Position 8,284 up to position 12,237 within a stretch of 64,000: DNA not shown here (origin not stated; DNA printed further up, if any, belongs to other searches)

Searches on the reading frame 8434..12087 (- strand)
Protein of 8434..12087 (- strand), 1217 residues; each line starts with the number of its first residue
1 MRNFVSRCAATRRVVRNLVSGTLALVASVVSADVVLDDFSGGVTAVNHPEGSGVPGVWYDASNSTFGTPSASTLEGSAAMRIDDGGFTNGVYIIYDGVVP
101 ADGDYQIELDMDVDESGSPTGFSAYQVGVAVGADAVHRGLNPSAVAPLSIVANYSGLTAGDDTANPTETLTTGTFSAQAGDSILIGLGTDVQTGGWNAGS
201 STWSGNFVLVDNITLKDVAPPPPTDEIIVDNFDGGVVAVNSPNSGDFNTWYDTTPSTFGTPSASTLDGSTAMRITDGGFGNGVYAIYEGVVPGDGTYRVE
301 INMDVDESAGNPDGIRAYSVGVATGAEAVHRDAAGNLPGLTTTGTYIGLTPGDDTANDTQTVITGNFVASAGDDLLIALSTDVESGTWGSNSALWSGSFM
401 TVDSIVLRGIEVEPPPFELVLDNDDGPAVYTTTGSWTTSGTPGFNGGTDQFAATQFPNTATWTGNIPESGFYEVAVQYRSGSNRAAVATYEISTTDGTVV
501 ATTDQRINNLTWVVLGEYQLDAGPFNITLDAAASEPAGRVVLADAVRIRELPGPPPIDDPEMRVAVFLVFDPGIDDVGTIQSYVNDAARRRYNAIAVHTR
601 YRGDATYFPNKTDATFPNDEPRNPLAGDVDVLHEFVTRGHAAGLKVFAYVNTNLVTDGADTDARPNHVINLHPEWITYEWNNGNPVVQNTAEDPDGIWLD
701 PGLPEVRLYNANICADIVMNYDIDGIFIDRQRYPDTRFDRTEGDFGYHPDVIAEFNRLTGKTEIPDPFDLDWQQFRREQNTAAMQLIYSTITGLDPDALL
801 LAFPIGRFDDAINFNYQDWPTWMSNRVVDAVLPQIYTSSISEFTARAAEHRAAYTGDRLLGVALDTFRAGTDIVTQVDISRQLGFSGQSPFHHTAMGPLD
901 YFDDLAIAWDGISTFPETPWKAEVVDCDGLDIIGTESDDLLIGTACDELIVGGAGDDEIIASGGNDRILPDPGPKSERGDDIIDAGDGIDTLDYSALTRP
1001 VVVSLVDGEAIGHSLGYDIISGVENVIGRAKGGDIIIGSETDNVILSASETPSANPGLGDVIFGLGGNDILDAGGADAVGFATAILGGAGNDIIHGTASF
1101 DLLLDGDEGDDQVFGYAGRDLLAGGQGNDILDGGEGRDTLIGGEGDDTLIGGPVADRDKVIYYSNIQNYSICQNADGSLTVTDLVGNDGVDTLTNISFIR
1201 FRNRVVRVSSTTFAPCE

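Call 3: search_protein_families(library=pfam, proteins=[window:8434-12087:-], max_evalue=1)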
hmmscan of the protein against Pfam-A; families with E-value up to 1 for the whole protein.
window:8434-12087:- (1217 aa): 4 families
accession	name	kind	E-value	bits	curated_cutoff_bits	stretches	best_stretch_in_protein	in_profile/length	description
PF02638.21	GHL10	-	2.7e-29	102.7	27.9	1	581-848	22-273/311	Glycosyl hydrolase-like 10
PF25275.1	Golvesin_C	-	4.4e-25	88.7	31.6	1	420-549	2-131/132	Golvesin C-terminal domain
PF00353.25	HemolysinCabind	-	8.6e-14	51.6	23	4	1124-1153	2-31/36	RTX calcium-binding nonapeptide repeat (4 copies)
PF14871.12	GHL6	-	1.4e-07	32.2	35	1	582-729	4-131/132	Hypothetical glycosyl hydrolase 6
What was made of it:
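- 8434..12087 (-): Upstream same-strand gene (1217 aa): signal peptide, two N-terminal repeats, Golvesin_C, GHL10 TIM-barrel glycosidase-like domain, RTX repeats. The neighbour of the lectin-Trx family kept over the widest range. Pfam (call 3).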
